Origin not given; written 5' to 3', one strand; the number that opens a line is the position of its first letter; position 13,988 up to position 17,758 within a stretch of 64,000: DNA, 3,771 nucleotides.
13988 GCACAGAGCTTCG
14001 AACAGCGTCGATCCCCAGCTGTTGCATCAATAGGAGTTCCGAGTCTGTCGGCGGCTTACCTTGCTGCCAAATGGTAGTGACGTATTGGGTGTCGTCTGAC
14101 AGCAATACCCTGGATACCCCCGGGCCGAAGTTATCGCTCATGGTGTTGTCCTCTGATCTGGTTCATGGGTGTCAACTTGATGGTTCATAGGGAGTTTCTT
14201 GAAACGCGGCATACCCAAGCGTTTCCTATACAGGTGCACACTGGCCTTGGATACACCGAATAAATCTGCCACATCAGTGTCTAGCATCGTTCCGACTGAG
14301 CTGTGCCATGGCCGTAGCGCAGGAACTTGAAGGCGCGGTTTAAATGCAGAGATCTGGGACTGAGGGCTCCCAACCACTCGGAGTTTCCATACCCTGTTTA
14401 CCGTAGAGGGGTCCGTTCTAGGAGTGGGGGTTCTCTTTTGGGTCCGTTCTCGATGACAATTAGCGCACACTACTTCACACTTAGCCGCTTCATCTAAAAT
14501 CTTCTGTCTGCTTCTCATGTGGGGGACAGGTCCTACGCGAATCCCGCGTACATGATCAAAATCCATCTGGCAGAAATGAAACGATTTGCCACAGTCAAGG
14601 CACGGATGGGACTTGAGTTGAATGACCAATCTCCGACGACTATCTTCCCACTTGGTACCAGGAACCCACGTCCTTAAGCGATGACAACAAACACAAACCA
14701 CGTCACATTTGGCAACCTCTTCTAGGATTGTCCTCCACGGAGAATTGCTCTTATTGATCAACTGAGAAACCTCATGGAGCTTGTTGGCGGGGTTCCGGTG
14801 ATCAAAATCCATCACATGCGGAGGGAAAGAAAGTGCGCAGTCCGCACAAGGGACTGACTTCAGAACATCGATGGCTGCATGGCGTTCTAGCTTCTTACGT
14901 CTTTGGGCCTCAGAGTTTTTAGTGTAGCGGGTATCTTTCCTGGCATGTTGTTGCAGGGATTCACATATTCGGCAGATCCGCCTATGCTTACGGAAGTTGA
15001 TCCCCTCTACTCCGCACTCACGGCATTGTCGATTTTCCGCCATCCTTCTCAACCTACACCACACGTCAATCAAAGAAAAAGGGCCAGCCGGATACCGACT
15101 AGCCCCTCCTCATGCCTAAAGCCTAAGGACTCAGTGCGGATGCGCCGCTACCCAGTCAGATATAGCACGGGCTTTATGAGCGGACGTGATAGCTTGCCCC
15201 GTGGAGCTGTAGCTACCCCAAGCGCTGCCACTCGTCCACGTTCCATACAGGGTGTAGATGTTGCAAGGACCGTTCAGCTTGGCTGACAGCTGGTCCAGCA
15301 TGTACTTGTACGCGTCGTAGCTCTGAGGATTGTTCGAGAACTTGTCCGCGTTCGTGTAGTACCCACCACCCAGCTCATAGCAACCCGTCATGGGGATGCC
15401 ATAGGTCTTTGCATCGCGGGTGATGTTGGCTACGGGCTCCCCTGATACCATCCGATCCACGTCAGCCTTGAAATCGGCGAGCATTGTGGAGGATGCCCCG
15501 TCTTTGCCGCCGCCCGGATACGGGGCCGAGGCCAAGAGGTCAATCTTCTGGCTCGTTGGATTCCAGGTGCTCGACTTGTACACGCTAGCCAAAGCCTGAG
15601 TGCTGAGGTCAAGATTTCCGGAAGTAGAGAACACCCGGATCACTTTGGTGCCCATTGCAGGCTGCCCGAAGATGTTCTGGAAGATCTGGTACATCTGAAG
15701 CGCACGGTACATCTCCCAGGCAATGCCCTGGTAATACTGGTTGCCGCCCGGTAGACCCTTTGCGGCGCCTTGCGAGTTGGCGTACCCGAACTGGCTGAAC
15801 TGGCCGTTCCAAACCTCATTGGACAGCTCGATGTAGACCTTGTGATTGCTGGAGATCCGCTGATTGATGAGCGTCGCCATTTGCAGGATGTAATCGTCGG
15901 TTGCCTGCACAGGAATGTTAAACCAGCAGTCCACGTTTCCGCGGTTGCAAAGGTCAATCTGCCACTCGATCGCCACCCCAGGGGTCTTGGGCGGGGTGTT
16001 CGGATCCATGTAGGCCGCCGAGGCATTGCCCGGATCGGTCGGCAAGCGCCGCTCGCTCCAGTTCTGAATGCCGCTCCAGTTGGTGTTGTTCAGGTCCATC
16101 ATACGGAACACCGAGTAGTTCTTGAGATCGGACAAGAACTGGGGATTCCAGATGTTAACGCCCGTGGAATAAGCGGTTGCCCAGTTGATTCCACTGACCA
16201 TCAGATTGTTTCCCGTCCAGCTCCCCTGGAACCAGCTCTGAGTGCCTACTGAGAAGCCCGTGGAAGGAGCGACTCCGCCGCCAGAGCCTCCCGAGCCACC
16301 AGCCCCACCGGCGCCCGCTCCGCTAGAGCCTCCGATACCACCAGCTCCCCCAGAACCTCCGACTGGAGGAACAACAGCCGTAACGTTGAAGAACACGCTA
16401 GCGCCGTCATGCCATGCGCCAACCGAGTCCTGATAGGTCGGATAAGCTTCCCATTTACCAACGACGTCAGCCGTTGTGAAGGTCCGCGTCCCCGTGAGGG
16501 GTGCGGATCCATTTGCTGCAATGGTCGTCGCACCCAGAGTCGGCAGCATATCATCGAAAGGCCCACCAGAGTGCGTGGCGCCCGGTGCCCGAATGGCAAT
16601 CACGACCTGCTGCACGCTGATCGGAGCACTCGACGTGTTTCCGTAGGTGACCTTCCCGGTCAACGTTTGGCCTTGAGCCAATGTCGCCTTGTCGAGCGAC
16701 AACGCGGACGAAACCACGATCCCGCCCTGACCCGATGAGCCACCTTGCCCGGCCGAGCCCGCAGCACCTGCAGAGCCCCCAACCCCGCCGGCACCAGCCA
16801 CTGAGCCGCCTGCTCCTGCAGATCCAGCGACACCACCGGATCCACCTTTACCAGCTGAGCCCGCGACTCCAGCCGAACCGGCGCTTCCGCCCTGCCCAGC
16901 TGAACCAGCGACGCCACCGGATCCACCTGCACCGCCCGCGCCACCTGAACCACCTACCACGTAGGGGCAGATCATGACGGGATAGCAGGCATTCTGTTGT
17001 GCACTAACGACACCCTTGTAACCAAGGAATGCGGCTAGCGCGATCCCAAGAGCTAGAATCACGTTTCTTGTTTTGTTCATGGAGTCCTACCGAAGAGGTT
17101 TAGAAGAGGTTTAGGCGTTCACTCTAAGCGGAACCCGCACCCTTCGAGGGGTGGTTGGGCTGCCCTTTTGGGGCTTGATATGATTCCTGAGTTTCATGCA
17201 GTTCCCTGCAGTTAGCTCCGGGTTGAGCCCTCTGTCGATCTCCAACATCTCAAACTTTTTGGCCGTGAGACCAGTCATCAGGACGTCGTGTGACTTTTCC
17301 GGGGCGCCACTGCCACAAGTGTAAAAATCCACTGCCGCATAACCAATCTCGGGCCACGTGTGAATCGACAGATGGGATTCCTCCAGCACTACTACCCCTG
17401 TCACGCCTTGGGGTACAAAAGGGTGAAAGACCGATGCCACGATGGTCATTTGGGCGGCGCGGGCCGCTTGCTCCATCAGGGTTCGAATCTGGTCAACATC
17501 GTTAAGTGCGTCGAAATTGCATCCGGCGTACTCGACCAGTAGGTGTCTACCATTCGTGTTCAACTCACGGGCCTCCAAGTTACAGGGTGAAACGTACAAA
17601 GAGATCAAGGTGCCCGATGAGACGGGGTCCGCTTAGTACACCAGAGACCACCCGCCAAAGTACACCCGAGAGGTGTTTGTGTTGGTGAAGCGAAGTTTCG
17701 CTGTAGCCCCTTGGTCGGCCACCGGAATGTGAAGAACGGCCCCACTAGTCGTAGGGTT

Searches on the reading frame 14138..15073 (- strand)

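Call 7: search_protein_families(library=phrogs, proteins=[window:14138-15073:-], max_evalue=0.001)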
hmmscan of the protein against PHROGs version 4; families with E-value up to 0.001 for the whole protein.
window:14138-15073:- (311 aa): 4 families
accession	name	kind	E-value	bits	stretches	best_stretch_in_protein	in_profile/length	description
phrog_3106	-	DNA, RNA and nucleotide metabolism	1.9e-41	143.5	2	141-215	146-225/252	HNH endonuclease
phrog_2255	-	DNA, RNA and nucleotide metabolism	4.5e-38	131.8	2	11-143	50-177/211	HNH endonuclease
phrog_4234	-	DNA, RNA and nucleotide metabolism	4.9e-12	46.7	2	141-217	15-89/130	HNH endonuclease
phrog_35854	-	DNA, RNA and nucleotide metabolism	9.1e-08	33.3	0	76-132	9-64/145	HNH endonuclease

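Call 8: search_protein_families(library=pfam, proteins=[window:14138-15073:-], max_evalue=0.001)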
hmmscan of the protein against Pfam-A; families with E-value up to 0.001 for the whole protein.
window:14138-15073:- (311 aa): 0 families

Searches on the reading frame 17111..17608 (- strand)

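Call 7: search_protein_families(library=phrogs, proteins=[window:17111-17608:-], max_evalue=0.001)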
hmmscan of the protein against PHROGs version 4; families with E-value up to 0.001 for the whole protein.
window:17111-17608:- (165 aa): 3 families
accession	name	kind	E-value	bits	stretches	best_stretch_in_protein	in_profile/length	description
phrog_3125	-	other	4.1e-35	121.9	1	13-131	17-136/148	S-adenosylmethionine decarboxylase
phrog_27309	-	other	2.4e-12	47.5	1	35-99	14-78/96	S-adenosylmethionine decarboxylase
phrog_25723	-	other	8.8e-10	39.6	1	75-105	2-33/57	S-adenosylmethionine decarboxylase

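Call 8: search_protein_families(library=pfam, proteins=[window:17111-17608:-], max_evalue=0.001)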
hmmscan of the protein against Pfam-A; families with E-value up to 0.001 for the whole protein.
window:17111-17608:- (165 aa): 1 family
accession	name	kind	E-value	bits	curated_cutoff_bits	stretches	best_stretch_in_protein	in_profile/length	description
PF02675.21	AdoMet_dc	-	4e-38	130.5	25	1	22-127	1-107/107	S-adenosylmethionine decarboxylase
